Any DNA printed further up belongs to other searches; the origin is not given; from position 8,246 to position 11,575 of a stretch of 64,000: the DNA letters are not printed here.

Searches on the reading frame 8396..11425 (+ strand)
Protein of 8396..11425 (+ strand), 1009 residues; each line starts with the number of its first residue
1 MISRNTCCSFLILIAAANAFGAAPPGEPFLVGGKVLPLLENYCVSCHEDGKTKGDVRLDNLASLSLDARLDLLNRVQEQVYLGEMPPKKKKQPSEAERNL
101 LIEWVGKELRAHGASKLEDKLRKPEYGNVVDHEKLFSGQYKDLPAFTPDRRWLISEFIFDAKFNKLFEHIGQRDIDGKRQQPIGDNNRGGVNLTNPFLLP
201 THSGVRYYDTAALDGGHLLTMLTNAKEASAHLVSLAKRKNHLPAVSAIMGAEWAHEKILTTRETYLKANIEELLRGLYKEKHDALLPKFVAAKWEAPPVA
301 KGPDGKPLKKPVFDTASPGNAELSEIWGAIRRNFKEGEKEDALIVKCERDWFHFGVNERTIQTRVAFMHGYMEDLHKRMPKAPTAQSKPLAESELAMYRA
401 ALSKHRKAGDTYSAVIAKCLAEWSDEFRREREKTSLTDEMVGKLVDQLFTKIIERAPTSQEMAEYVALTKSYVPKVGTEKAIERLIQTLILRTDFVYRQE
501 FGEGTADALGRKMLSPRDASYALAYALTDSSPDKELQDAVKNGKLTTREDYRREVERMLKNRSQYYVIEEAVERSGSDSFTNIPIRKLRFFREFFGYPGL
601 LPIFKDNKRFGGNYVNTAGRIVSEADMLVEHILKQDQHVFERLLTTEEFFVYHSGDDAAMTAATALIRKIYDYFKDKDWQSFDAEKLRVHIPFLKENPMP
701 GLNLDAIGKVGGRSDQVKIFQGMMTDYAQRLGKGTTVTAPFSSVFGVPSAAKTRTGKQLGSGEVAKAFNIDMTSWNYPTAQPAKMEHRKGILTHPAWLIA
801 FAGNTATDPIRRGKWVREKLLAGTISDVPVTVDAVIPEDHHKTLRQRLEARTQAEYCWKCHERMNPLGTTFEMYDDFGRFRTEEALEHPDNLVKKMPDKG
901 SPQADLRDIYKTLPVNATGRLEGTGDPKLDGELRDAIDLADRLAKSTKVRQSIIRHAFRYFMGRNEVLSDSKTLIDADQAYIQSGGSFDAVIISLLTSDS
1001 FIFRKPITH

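Call 65: search_protein_families(library=pfam, proteins=[window:8396-11425:+], max_evalue=0.00001)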
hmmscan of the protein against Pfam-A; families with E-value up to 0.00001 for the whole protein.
window:8396-11425:+ (1009 aa): 4 families
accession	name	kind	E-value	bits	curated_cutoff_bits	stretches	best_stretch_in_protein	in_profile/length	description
PF07627.16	PSCyt3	-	8e-29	100.3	27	1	788-884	1-98/98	Protein of unknown function (DUF1588)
PF07631.16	PSD4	-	3e-13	50.8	23.3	1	518-651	5-118/128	Protein of unknown function (DUF1592)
PF07624.16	PSD2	-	8.1e-12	45.1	25.8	1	933-1001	5-74/74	Protein of unknown function (DUF1585)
PF13442.11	Cytochrome_CBB3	-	5.2e-08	33.5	27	0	39-105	10-68/68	Cytochrome C oxidase, cbb3-type, subunit III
